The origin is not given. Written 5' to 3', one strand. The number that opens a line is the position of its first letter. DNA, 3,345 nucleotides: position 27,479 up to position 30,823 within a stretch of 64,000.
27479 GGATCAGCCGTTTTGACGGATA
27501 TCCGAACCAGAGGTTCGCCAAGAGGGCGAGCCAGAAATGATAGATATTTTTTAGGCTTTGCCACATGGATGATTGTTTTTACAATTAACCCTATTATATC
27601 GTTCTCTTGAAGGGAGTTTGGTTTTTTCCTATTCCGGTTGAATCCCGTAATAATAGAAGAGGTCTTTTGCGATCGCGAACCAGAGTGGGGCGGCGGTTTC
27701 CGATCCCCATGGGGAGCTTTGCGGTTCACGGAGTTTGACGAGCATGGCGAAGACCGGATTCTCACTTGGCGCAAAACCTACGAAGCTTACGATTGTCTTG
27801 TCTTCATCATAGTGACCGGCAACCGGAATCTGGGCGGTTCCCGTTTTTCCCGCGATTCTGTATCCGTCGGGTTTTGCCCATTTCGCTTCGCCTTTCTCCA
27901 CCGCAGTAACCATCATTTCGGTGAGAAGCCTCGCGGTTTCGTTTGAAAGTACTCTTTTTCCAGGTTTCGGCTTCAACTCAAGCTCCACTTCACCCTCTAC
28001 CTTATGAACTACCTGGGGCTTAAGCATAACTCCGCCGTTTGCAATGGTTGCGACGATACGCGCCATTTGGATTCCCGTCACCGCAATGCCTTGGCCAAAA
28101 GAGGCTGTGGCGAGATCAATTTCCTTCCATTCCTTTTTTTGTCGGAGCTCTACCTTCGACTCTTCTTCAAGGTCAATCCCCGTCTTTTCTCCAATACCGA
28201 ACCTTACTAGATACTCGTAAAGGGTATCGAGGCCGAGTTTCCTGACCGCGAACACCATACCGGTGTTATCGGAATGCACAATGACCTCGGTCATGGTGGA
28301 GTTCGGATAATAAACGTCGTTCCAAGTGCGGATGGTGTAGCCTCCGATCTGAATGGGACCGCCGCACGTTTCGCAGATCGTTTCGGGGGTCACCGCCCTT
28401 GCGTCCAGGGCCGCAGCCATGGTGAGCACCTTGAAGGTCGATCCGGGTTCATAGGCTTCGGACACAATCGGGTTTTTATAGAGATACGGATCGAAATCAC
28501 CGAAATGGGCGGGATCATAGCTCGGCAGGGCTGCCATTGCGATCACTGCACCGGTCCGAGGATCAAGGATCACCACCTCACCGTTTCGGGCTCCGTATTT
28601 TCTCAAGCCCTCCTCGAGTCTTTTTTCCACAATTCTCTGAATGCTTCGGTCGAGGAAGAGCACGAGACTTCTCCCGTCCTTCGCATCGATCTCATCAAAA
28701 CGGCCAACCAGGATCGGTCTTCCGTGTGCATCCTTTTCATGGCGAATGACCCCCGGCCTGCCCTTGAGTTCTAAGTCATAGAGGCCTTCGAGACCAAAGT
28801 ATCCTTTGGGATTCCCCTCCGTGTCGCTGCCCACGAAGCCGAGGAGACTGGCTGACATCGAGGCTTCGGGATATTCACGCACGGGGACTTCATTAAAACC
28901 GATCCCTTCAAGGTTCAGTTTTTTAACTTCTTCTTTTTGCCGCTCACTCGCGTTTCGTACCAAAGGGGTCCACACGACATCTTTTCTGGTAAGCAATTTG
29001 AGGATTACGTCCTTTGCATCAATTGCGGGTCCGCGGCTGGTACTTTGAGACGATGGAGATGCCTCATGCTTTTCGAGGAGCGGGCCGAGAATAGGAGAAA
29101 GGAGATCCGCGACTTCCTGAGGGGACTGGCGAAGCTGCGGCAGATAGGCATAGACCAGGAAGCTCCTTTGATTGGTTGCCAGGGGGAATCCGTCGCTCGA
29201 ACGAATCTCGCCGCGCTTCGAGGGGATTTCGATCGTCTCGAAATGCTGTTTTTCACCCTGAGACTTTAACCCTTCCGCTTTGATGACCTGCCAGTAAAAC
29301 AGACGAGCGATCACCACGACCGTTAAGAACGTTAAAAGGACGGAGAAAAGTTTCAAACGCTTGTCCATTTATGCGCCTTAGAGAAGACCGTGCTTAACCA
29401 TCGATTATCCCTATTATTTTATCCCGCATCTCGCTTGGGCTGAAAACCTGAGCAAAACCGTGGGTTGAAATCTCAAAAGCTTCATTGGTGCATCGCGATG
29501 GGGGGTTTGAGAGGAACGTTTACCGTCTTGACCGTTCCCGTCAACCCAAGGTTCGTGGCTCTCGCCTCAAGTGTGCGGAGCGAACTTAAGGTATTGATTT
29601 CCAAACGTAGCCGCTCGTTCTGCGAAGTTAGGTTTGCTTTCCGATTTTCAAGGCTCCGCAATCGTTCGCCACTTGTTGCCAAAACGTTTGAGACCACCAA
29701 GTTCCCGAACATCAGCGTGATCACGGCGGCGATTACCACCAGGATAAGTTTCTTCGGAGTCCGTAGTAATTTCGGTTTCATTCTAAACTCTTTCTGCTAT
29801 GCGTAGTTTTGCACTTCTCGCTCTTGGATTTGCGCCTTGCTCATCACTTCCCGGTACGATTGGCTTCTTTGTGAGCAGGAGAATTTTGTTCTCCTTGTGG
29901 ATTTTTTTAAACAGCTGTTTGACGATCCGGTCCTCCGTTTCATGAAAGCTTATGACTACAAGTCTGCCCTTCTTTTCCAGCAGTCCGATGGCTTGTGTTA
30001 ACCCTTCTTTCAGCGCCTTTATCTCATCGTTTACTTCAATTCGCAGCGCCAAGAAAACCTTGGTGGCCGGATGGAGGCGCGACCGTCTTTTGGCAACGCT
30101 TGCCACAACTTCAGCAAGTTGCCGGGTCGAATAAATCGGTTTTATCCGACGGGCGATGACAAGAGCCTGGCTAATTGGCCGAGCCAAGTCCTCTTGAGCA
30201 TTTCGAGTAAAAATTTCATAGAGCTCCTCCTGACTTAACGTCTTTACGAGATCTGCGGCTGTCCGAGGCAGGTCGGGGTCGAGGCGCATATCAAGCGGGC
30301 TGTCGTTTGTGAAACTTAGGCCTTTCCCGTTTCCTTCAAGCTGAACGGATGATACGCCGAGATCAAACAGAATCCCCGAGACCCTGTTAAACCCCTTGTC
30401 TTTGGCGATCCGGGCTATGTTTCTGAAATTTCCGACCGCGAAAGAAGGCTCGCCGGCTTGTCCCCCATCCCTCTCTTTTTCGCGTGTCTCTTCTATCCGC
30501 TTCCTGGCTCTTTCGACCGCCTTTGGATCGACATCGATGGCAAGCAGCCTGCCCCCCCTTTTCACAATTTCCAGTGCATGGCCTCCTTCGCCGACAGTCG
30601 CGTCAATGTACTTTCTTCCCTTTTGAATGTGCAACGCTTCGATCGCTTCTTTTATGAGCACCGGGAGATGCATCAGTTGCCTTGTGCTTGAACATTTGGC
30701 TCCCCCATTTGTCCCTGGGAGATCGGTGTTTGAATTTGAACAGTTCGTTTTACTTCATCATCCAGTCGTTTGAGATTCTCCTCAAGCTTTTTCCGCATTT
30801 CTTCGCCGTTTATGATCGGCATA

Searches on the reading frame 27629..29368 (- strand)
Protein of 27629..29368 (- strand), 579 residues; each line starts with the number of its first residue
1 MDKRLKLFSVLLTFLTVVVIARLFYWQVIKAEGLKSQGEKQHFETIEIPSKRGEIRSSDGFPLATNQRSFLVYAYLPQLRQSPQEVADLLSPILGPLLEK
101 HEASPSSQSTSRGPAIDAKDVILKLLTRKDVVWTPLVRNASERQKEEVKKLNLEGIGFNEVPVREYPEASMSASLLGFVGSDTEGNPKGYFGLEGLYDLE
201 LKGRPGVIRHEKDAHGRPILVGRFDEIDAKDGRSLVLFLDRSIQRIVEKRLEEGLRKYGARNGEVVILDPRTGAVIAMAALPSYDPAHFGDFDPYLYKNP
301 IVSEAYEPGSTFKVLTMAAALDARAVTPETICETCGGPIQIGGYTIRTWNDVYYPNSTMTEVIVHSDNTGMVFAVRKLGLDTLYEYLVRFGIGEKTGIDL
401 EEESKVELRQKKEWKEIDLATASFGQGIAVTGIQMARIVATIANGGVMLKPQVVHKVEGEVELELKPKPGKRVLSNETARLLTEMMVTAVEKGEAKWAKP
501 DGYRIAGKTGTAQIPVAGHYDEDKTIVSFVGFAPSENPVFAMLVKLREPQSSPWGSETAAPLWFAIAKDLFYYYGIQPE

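Call 56: search_protein_families(library=pfam, proteins=[window:27629-29368:-], max_evalue=0.05)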
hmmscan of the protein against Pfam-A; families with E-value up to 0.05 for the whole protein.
window:27629-29368:- (579 aa): 3 families
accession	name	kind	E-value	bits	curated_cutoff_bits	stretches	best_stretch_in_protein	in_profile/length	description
PF00905.27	Transpeptidase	-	3.5e-74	250.1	22.1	1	265-562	3-293/299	Penicillin binding protein transpeptidase domain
PF03717.20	PBP_dimer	-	3.7e-17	63.8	24.4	1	48-219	2-176/180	Penicillin-binding Protein dimerisation domain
PF13354.11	Beta-lactamase2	-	0.00019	21.3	22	1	306-512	21-190/214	Beta-lactamase enzyme family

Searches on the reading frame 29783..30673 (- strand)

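Call 56: search_protein_families(library=pfam, proteins=[window:29783-30673:-], max_evalue=0.05)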
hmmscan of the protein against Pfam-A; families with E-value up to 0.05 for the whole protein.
window:29783-30673:- (296 aa): 5 families
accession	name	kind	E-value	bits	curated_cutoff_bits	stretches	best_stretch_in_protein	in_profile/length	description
PF01795.25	Methyltransf_5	-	1.7e-87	294.3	27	1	2-295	4-308/309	MraW methylase family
PF13847.12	Methyltransf_31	-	3.2e-05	24.1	27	1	17-62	2-50/145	Methyltransferase domain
PF13649.12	Methyltransf_25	-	0.00022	22.3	27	1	24-63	3-44/97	Methyltransferase domain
PF08241.18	Methyltransf_11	-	0.0084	17.2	21.2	1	24-65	2-43/95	Methyltransferase domain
PF06962.18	rRNA_methylase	-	0.038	14.4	22.7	0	44-106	2-53/137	Putative rRNA methylase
